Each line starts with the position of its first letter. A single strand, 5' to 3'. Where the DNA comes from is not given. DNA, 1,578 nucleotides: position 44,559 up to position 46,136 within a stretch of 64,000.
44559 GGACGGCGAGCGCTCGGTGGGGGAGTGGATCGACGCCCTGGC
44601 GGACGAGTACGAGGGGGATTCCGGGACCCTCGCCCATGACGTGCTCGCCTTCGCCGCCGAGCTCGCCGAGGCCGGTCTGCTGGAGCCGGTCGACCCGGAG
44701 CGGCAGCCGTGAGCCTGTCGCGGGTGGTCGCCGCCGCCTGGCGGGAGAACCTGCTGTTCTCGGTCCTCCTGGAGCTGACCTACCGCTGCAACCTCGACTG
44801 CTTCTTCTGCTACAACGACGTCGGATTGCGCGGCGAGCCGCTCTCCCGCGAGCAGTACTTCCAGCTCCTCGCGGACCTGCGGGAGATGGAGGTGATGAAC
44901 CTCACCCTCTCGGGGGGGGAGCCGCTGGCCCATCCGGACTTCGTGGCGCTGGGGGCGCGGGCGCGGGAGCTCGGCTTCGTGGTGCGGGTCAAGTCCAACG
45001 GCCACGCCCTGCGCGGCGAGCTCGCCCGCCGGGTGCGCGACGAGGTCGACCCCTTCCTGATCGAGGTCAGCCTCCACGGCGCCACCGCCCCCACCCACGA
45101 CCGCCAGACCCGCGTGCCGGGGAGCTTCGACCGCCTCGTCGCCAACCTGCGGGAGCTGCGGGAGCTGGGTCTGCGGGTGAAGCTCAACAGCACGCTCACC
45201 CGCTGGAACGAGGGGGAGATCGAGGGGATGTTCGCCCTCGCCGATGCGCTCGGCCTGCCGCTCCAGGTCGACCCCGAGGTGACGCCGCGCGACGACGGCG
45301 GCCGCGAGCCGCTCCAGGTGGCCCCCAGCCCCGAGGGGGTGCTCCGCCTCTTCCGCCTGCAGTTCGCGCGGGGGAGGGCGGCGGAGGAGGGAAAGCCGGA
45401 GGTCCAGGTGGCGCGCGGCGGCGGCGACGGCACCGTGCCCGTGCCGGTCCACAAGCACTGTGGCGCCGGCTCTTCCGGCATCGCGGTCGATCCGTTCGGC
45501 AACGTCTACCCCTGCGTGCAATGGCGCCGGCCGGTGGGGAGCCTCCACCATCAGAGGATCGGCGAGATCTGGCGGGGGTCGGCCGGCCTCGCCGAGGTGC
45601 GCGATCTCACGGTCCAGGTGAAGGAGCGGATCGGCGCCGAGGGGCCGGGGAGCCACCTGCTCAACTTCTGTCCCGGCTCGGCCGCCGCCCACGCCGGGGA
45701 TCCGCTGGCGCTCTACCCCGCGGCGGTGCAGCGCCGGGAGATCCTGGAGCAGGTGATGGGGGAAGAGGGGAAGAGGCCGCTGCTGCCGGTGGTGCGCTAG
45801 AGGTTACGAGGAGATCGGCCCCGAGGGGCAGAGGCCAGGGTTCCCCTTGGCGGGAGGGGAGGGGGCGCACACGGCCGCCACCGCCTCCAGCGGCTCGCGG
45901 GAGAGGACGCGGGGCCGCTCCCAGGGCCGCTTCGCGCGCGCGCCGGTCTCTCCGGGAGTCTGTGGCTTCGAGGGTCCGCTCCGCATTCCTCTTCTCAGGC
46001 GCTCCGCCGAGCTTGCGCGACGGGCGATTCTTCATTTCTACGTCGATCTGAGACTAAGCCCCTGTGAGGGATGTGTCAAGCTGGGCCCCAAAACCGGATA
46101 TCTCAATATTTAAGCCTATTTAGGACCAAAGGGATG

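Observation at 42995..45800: Second peptide-modification module: non-canonical S24-like protein, HprK-like kinase A, PqqD and a radical SAM/SPASM enzyme, with no visible precursor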

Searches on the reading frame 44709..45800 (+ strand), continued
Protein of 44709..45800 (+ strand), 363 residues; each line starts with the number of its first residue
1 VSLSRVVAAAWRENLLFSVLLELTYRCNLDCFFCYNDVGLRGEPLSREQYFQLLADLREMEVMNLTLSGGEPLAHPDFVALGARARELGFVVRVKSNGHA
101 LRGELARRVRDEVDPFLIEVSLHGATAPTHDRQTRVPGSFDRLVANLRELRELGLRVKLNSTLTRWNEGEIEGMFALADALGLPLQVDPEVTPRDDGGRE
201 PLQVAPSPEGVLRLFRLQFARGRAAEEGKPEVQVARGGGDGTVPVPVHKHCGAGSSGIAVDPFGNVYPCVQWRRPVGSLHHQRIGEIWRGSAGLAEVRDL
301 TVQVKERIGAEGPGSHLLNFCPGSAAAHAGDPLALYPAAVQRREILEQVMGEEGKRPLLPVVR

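Call 73: search_protein_families(library=pfam, proteins=[L068:11271-15812:-, L078:11260-16545:-, L082:11371-15765:-, L075:11136-14462:-, L084:14814-18155:-, L070:7929-11174:-, L068:7007-8431:+, L078:6178-8400:+, L070:6559-7932:-], max_evalue=0.001)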
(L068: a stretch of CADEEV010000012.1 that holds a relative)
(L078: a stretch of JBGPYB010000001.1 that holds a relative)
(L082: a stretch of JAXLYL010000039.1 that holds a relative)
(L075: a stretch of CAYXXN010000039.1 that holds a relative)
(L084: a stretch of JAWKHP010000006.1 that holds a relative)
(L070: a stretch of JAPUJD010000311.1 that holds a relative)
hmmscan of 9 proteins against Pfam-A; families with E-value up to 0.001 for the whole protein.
L068:11271-15812:- (1513 aa): 1 family
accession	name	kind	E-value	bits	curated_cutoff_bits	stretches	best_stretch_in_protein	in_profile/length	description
PF01364.23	Peptidase_C25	-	1.2e-68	232.5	23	1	1153-1494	1-374/374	Peptidase family C25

L078:11260-16545:- (1761 aa): 1 family
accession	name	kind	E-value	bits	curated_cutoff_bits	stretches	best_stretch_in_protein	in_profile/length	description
PF01364.23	Peptidase_C25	-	6.1e-72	243.4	23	1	1396-1736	1-373/374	Peptidase family C25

L082:11371-15765:- (1464 aa): 2 families
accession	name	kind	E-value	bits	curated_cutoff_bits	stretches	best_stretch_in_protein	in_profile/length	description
PF01364.23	Peptidase_C25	-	4e-69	234.1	23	1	1100-1439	1-373/374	Peptidase family C25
PF14683.12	CBM-like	-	0.00086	19.7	27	0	906-988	75-154/160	Polysaccharide lyase family 4, domain III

L075:11136-14462:- (1108 aa): 5 families
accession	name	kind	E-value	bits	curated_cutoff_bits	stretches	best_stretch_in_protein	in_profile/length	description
PF07494.17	Reg_prop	-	5e-64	204.4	20.4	2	382-404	1-23/24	Two component regulator propeller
PF00990.26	GGDEF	-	1.1e-32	113.5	23.8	1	883-1053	2-158/161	Diguanylate cyclase, GGDEF domain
PF07495.19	Y_Y_Y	-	2.4e-14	53.4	26.6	1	748-810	2-64/65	Y_Y_Y domain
PF23748.1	Beta-prop_LRRK2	-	6e-12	45.6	26.9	0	428-466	268-306/359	LRRK2 beta propeller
PF08450.18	SGL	-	4.2e-07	30.3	26.3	0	407-514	13-118/246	SMP-30/Gluconolactonase/LRE-like region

L084:14814-18155:- (1113 aa): 4 families
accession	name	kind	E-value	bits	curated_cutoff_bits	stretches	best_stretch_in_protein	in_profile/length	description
PF07494.17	Reg_prop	-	1.3e-61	197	20.4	2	294-316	1-23/24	Two component regulator propeller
PF00990.26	GGDEF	-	1e-33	116.8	23.8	1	889-1058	2-158/161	Diguanylate cyclase, GGDEF domain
PF07495.19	Y_Y_Y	-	8.3e-18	64.5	26.6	1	755-816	3-64/65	Y_Y_Y domain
PF23748.1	Beta-prop_LRRK2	-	2.8e-12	46.7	26.9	0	294-318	270-294/359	LRRK2 beta propeller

L070:7929-11174:- (1081 aa): 8 families
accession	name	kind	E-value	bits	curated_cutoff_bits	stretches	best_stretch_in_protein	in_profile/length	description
PF07494.17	Reg_prop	-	4.8e-57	183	20.4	3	496-518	1-23/24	Two component regulator propeller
PF00990.26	GGDEF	-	1.2e-36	126.4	23.8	1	849-1020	2-160/161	Diguanylate cyclase, GGDEF domain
PF07495.19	Y_Y_Y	-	1e-16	61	26.6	1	718-776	6-64/65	Y_Y_Y domain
PF08450.18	SGL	-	2.6e-11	44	26.3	0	429-522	17-108/246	SMP-30/Gluconolactonase/LRE-like region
PF23748.1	Beta-prop_LRRK2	-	3.5e-10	39.8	26.9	0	395-434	265-304/359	LRRK2 beta propeller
PF24684.1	Vgb_lyase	-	3.5e-10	39.6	50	0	183-286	17-114/290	Virginiamycin B lyase family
PF16819.11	DUF5074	-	2.8e-05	23.8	27.2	0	178-224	181-230/353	Domain of unknown function (DUF5074)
PF23409.1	Beta-prop_EML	-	0.00085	19.3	88.2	0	176-244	196-265/267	Echinoderm microtubule-associated protein first beta-propeller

L068:7007-8431:+ (474 aa): 1 family
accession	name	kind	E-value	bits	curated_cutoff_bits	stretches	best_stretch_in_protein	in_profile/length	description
PF00953.26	Glycos_transf_4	-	1.4e-37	129.6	27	1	176-330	2-159/160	Glycosyl transferase family 4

L078:6178-8400:+ (740 aa): 5 families
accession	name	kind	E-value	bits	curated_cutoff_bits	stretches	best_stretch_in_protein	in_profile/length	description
PF13614.12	AAA_31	-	3e-12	47.3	27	1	534-682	3-157/177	AAA domain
PF13807.11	GNVR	-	1.3e-11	44.7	27.7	1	395-464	10-79/82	G-rich domain on putative tyrosine kinase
PF10609.15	ParA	-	1.2e-09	38.4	27.1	1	533-706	4-177/246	NUBPL iron-transfer P-loop NTPase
PF02706.20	Wzz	-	1.1e-08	35.7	25.5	1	35-124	5-90/91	Chain length determinant protein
PF01656.29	CbiA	-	2.3e-07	31.3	25.4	1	536-707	2-86/125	CobQ/CobB/MinD/ParA nucleotide binding domain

L070:6559-7932:- (457 aa): 2 families
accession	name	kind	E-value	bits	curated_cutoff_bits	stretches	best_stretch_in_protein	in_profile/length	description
PF00563.25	EAL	-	6.5e-75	252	31.3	1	202-436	2-235/236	EAL domain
PF00990.26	GGDEF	-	4.4e-42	144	23.8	1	25-181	3-160/161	Diguanylate cyclase, GGDEF domain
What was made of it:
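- The EPS and c-di-GMP association persists in rearranged, distant loci (call 73).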

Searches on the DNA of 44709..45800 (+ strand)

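Call 58: search_rna_families(sources=[L002, L003, L006, L010, L029, L036, L043], threshold=gathering)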
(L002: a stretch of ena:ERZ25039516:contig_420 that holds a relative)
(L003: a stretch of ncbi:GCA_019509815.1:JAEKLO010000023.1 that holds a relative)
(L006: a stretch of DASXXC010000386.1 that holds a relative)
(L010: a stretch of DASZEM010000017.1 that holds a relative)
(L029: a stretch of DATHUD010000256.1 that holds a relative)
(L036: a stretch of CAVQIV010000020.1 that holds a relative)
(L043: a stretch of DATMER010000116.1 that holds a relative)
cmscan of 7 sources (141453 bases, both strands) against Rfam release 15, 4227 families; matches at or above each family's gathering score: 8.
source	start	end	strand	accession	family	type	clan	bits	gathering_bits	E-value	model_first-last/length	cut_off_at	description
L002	11620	11697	+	RF03167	c-di-GMP-I-GGC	Cis-reg; riboswitch;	CL00126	61.3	59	1.1e-11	1-80/80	no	c-di-GMP-I-GGC riboswitch aptamer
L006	10866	10943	+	RF03167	c-di-GMP-I-GGC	Cis-reg; riboswitch;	CL00126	60.2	59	2.3e-11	1-80/80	no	c-di-GMP-I-GGC riboswitch aptamer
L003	11441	11517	+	RF03167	c-di-GMP-I-GGC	Cis-reg; riboswitch;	CL00126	60.1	59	2.4e-11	1-80/80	no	c-di-GMP-I-GGC riboswitch aptamer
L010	11581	11664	+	RF03167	c-di-GMP-I-GGC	Cis-reg; riboswitch;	CL00126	59.7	59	3.3e-11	1-80/80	no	c-di-GMP-I-GGC riboswitch aptamer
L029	8258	8334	+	RF03167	c-di-GMP-I-GGC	Cis-reg; riboswitch;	CL00126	59.7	59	3.3e-11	1-80/80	no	c-di-GMP-I-GGC riboswitch aptamer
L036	11467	11543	+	RF01051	c-di-GMP-I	Cis-reg; riboswitch;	CL00126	54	35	2e-07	1-87/87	no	c-di-GMP-I riboswitch aptamer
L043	1280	1356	+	RF01051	c-di-GMP-I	Cis-reg; riboswitch;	CL00126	48.7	35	4e-06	1-87/87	no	c-di-GMP-I riboswitch aptamer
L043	18530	18647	+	RF01725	SAM-I-IV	Cis-reg; riboswitch;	CL00012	44.7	41.1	0.0011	1-99/99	no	SAM-I/IV (S-adenosyl methionine) riboswitch aptamer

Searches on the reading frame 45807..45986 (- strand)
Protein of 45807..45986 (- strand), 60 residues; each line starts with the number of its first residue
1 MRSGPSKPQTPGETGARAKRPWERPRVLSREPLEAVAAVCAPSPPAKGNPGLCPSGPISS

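Call 31: search_protein_families(library=ncbifam, proteins=[window:45807-45986:-], max_evalue=10)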
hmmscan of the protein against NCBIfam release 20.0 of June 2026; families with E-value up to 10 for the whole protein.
seq(60 aa): 0 families

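Call 32: search_protein_families(library=pfam, proteins=[window:45807-45986:-], max_evalue=10)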
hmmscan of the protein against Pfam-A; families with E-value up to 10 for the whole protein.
seq(60 aa): 0 families
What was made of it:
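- On PQQ and mycofactocin biosynthesis: The precursor matches no NCBIfam or Pfam family (calls 31, 32).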

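Call 37: find_homologous_proteins(query=A3, max_evalue=0.01)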
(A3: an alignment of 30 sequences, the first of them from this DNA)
Query A3 (30 sequences) (60 aa, profile of the alignment): 997 proteins with E <= 0.01 among 1713 candidates; the best 120 are listed.
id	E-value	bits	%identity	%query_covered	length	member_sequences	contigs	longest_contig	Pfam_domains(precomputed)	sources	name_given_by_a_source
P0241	1.7e-22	97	64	97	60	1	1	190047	-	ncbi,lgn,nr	ncbi:MAG TPA: hypothetical protein VHR45_06585 [Thermoanaerobaculia bacterium]|nr:hypothetical prote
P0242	2.4e-22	96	81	70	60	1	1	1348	-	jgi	jgi:hypothetical protein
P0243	3.0e-22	96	76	70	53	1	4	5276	-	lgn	-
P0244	3.8e-22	96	83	70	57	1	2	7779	-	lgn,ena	-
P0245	4.2e-22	95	71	92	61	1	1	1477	-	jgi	jgi:hypothetical protein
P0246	4.5e-22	95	68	88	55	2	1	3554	-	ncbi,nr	ncbi:MAG TPA: hypothetical protein VEL74_00170 [Thermoanaerobaculia bacterium]|nr:hypothetical prote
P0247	4.7e-22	95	74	83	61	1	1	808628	-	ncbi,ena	-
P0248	5.1e-22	95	67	100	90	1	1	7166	-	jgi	jgi:hypothetical protein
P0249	5.2e-22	95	83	70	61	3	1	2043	-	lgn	-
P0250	5.6e-22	95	65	95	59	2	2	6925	-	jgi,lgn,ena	-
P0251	5.7e-22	95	74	70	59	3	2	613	-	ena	-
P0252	5.8e-22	95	69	87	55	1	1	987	-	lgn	-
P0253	6.0e-22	95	76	70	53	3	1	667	-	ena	-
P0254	6.8e-22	95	67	80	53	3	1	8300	-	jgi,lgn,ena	-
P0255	6.9e-22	95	67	87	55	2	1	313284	-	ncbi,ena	-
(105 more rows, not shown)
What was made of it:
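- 997 database clusters (call 37).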
